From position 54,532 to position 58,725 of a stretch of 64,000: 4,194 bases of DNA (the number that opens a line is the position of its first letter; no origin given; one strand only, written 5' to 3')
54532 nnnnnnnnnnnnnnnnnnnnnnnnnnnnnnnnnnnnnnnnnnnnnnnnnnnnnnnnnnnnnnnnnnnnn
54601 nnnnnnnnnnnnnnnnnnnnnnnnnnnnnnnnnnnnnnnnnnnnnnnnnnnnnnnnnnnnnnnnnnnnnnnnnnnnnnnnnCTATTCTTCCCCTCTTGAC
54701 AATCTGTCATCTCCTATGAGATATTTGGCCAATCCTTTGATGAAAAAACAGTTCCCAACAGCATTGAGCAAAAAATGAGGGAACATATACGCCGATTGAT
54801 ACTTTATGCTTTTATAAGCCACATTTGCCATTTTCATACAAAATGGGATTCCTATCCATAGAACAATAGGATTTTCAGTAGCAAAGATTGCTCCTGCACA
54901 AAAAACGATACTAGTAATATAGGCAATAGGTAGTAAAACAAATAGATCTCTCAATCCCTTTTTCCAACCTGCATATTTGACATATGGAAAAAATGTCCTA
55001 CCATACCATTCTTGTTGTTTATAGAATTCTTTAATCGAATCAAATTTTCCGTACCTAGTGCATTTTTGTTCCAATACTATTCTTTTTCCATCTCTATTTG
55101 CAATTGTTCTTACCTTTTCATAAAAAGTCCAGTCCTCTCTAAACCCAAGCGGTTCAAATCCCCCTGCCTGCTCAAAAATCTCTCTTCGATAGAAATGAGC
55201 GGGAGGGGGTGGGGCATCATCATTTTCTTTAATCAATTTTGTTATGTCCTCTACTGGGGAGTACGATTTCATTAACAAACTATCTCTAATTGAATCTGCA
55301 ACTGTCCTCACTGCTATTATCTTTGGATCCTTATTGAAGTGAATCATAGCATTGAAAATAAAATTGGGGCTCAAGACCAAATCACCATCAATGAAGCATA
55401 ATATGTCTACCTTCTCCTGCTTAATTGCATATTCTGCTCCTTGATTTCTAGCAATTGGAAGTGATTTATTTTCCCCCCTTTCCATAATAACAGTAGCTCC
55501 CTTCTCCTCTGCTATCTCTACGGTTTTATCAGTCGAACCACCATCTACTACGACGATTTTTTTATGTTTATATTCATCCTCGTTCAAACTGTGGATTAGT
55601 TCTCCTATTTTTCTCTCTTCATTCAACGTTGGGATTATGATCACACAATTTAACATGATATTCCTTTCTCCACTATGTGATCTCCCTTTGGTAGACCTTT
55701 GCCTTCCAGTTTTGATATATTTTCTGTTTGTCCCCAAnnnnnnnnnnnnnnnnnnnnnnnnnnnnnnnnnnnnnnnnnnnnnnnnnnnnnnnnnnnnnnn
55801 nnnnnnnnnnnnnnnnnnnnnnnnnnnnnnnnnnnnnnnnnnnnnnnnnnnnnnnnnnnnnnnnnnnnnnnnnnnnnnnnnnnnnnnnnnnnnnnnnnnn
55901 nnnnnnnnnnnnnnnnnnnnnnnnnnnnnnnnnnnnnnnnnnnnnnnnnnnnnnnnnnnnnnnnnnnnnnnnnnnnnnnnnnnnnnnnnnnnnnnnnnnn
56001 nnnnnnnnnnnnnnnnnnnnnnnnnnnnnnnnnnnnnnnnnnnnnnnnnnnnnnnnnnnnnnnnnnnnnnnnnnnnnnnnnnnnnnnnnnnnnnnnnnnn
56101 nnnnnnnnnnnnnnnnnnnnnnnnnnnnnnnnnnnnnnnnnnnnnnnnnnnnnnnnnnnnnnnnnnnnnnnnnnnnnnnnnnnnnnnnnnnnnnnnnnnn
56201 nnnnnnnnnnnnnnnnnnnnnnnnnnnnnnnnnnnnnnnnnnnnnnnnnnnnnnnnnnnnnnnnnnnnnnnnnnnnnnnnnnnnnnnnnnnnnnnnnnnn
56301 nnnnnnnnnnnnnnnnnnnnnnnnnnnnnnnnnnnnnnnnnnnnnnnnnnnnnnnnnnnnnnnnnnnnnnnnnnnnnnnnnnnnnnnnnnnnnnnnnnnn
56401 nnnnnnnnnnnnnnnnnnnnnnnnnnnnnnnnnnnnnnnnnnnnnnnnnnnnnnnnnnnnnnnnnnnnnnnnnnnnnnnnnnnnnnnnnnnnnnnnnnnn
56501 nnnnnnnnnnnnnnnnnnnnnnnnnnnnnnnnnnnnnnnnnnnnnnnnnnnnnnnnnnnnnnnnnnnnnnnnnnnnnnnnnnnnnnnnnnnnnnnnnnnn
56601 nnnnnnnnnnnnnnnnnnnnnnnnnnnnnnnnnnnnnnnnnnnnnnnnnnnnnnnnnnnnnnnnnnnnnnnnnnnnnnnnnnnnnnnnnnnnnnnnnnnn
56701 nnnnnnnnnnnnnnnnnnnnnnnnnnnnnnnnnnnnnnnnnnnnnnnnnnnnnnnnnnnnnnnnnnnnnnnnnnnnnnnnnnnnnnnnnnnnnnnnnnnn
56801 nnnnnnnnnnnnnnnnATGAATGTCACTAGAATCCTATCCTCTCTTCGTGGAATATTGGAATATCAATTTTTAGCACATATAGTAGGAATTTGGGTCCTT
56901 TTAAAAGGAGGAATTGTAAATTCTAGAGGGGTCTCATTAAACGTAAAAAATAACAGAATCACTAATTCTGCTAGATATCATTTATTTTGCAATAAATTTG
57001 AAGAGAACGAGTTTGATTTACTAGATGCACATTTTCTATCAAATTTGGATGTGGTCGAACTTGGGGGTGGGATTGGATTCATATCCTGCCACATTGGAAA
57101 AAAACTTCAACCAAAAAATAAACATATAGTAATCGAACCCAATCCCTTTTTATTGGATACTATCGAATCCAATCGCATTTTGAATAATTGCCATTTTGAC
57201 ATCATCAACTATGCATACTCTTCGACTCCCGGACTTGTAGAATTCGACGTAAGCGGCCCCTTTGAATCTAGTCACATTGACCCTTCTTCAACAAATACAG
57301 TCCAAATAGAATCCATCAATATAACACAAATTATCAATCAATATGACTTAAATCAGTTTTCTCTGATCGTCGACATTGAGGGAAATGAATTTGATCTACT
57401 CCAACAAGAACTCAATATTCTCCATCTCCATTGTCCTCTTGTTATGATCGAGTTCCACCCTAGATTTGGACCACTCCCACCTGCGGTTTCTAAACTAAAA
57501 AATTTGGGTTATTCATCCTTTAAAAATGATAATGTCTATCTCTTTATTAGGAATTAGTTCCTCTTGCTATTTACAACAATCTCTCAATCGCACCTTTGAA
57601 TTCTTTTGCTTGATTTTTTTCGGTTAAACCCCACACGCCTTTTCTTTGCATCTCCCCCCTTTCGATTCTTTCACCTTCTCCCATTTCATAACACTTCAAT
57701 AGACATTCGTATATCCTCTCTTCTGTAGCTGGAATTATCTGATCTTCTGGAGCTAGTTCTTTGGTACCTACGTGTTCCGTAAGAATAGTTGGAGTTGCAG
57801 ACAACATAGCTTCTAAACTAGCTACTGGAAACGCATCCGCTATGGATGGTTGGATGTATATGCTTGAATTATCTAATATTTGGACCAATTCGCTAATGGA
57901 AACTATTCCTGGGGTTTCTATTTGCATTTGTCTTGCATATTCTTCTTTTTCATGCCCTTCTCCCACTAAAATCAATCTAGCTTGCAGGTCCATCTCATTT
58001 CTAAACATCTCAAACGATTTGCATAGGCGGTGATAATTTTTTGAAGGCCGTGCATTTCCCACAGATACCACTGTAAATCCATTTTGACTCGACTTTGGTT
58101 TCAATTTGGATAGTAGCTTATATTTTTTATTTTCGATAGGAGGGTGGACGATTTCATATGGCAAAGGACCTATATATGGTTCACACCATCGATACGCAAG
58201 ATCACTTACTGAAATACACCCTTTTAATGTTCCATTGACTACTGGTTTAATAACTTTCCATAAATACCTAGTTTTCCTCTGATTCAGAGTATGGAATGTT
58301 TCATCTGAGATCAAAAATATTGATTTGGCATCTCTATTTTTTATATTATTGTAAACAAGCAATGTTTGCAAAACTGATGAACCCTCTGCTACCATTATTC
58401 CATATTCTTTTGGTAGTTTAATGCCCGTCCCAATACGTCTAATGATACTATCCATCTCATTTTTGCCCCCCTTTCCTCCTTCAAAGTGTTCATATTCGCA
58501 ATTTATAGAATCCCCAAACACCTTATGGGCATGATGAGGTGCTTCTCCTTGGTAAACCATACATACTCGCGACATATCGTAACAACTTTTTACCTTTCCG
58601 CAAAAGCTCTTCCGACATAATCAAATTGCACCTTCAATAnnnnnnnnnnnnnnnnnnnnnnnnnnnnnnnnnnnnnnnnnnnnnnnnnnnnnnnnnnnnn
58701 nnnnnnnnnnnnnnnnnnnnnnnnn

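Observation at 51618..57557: Duplicated nucleotidyltransferase plus HprK-like P-loop module embedded in the AglB N-glycosylation island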

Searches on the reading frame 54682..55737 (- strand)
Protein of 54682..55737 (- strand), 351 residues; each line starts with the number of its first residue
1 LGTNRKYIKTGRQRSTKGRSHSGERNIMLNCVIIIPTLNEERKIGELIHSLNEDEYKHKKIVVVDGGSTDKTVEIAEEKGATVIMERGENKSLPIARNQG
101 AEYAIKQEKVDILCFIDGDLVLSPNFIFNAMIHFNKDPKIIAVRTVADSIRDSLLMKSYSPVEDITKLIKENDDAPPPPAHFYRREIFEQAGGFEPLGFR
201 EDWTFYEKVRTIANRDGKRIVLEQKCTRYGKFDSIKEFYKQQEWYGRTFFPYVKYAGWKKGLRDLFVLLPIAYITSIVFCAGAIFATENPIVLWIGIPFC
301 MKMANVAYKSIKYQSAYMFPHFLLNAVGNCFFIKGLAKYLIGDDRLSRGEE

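Call 3: search_protein_families(library=pfam, proteins=[window:54682-55737:-], max_evalue=1)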
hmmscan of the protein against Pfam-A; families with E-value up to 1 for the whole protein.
window:54682-55737:- (351 aa): 4 families
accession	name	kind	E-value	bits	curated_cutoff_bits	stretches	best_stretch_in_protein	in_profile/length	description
PF00535.33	Glycos_transf_2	-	1.4e-23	84.1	23.3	1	33-190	2-166/168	Glycosyl transferase family 2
PF13641.12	Glyco_tranf_2_3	-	2.6e-08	34.6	27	1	31-203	3-188/230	Glycosyltransferase like family 2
PF10111.15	Glyco_tranf_2_2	-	2.7e-06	27.5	27.3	1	33-167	2-132/276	Glycosyltransferase like family 2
PF03452.20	Anp1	-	0.041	13.8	28.8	1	48-145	76-170/263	Anp1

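Call 4: search_protein_families(library=ncbifam, proteins=[window:54682-55737:-], max_evalue=1)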
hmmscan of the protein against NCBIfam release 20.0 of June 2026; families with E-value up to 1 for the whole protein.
window:54682-55737:- (351 aa): 28 families (the best 25 are shown)
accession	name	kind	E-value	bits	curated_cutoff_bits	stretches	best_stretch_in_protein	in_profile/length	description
TIGR04283.1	glyco_like_mftF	equivalog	8.1e-20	71.4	182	1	33-212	3-172/221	TIGR04283 family arsenosugar biosynthesis glycosyltransferase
TIGR04182.1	glyco_TIGR04182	equivalog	5.7e-16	58.8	325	1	32-124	3-87/293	S-layer glycoprotein N-glycosyltransferase AglJ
NF010496.0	PRK13915.1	equivalog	7.5e-15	54.8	262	1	31-142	33-150/307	glucosyl-3-phosphoglycerate synthase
TIGR03937.1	PgaC_IcaA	equivalog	1.8e-13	50.3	422.3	1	11-144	28-160/407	poly-beta-1,6-N-acetyl-D-glucosamine synthase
NF038299.1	EPS_HpsN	equivalog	4.3e-12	45.6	425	1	32-167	4-136/317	hormogonium polysaccharide biosynthesis glycosyltransferase HpsN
TIGR03965.1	mycofact_glyco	equivalog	1.7e-10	40.4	280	1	30-147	75-193/467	mycofactocin biosynthesis glycosyltransferase MftF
NF041875.1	EPS_EpsD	equivalog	2.7e-09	36.9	370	1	33-143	3-113/325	exopolysaccharide biosynthesis glycosyltransferase EpsD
NF007482.0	PRK10073.1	equivalog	5.4e-09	35.5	423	1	31-132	8-107/334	glycosyltransferase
NF045692.1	OglycostaseCruG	equivalog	1e-07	31.2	600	1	11-78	23-90/386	2'-O-glycosyltransferase CruG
NF038302.1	EPS_HpsE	equivalog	2.5e-07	30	300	1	31-143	3-120/307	hormogonium polysaccharide biosynthesis glycosyltransferase HpsE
NF058614.1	PPMAGASynPpgS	equivalog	4e-07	29.7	370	1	32-119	3-86/226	polyprenyl-phospho-N-acetylgalactosaminyl synthase PpgS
NF047683.1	TeichurnBiosyTuaG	equivalog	6.8e-07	29.2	400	1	32-125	9-102/252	teichuronic acid biosynthesis protein TuaG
NF041394.1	GtaseAglG_Halo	equivalog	1.8e-06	27.5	440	1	33-140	7-113/304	glucosyl-dolichyl phosphate glucuronosyltransferase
TIGR03469.1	HpnB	hypoth_equivalog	2e-06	27.1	379.25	1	23-82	38-98/386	hopene-associated glycosyltransferase HpnB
NF041391.1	DPhHxTase_Halo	equivalog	2.7e-06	26.5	375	1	37-88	3-53/213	dolichyl-phosphate hexose transferase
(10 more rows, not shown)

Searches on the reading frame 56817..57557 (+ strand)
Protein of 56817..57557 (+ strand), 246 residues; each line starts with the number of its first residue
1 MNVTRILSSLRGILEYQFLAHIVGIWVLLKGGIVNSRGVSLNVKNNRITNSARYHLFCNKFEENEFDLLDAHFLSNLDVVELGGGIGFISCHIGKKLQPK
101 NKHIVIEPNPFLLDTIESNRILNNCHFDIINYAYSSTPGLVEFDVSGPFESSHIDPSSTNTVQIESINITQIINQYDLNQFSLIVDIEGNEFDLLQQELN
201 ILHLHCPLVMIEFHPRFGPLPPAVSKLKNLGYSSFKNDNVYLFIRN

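Call 3: search_protein_families(library=pfam, proteins=[window:56817-57557:+], max_evalue=1)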
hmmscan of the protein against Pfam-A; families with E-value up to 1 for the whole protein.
window:56817-57557:+ (246 aa): 2 families
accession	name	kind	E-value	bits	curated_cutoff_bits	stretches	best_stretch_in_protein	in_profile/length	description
PF05050.19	Methyltransf_21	-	3e-07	31.2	22.7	1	101-232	22-171/173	Methyltransferase FkbM domain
PF00891.24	Methyltransf_2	-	0.12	12.1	22.3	0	163-190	45-72/210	O-methyltransferase domain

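Call 4: search_protein_families(library=ncbifam, proteins=[window:56817-57557:+], max_evalue=1)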
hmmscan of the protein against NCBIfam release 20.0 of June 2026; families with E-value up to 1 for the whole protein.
window:56817-57557:+ (246 aa): 4 families
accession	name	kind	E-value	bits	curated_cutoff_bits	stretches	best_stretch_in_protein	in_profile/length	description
TIGR01444.1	fkbM_fam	subfamily_domain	2e-19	70.5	37.7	1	79-214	2-143/143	FkbM family methyltransferase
TIGR00537.1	hemK_rel_arch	hypoth_equivalog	0.005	16.6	87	1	74-131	18-72/179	HemK2/MTQ2 family protein methyltransferase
NF041658.1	ornithlipidmtase_OlsG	equivalog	0.068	12.9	350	1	78-131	43-95/191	ornithine lipid N-methyltransferase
NF040726.1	BetaRFA-P_synth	equivalog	0.071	12.2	328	1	154-210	162-213/327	beta-ribofuranosylaminobenzene 5'-phosphate synthase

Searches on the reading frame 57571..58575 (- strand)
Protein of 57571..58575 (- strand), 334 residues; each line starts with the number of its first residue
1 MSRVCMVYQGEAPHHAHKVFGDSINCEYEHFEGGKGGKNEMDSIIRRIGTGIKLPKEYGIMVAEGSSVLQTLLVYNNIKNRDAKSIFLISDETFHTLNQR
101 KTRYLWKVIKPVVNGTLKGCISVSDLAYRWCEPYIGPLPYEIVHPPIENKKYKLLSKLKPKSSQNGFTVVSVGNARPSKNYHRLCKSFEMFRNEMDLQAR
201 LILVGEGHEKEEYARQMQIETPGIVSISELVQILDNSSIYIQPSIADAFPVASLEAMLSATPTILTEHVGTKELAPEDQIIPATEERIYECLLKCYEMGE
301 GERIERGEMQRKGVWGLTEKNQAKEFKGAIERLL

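Call 3: search_protein_families(library=pfam, proteins=[window:57571-58575:-], max_evalue=1)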
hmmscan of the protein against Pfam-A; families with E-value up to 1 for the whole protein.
window:57571-58575:- (334 aa): 4 families
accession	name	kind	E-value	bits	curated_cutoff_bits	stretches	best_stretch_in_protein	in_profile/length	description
PF00534.26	Glycos_transf_1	-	5e-16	59.2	26.4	1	162-275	11-131/172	Glycosyl transferases group 1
PF13692.12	Glyco_trans_1_4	-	4.3e-15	56.6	27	1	167-279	2-121/142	Glycosyl transferases group 1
PF20706.3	GT4-conflict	-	0.00038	20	26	1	227-275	272-320/385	Family 4 Glycosyltransferase in conflict systems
PF22772.2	WsaF_C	-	0.032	14.5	27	1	197-276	35-113/133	WsaF, C-terminal domain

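Call 4: search_protein_families(library=ncbifam, proteins=[window:57571-58575:-], max_evalue=1)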
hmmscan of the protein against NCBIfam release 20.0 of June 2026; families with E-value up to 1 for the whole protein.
window:57571-58575:- (334 aa): 12 families
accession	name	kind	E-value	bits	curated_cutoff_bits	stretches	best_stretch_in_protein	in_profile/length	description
TIGR03088.1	stp2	hypoth_equivalog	8.5e-12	44.8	409.05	1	157-312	183-351/374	TIGR03088 family PEP-CTERM/XrtA system glycosyltransferase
TIGR03999.1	thiol_BshA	equivalog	1.1e-09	37.7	273.7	1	156-277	187-313/375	N-acetyl-alpha-D-glucosaminyl L-malate synthase BshA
NF041876.1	EPS_EpsE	equivalog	1.6e-09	37.5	400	1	153-276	201-335/389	exopolysaccharide biosynthesis GT4 family glycosyltransferase EpsE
NF047684.1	TeichurnBiosyTuaC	equivalog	4e-05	22.7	550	1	169-276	222-329/391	teichuronic acid biosynthesis protein TuaC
TIGR04157.1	glyco_rSAM_CFB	subfamily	6.7e-05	22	400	1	166-279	227-343/406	TIGR04157 family glycosyltransferase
TIGR02470.1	sucr_synth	equivalog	6.7e-05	21.2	810.4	1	232-278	639-685/784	sucrose synthase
TIGR04005.1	wcaL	equivalog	0.00048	19.1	537.6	1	211-277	273-345/406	colanic acid biosynthesis glycosyltransferase WcaL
TIGR02149.1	glgA_Coryne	subfamily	0.00088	18.5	302.4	1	222-275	269-322/391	glycogen synthase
NF038295.1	EPS_HpsP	equivalog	0.0018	17.4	550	1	220-271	271-322/388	hormogonium polysaccharide biosynthesis glycosyltransferase HpsP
TIGR04047.1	MSMEG_0565_glyc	hypoth_equivalog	0.013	14.6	259.85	1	165-292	192-335/373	MSMEG_0565 family glycosyltransferase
NF053787.1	GlcN_PG_synth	equivalog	0.027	13.3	480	1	168-278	199-303/361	N-acetylglucosaminyl phosphatidylglycerol synthase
NF050056.1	ProtGlycPglH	equivalog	0.041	13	600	1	160-268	173-284/354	GalNAc-alpha-(1->4)-GalNAc-alpha-(1->3)-diNAcBac-PP-undecaprenol alpha-1,4-N-acetyl-D-galactosaminyltransferase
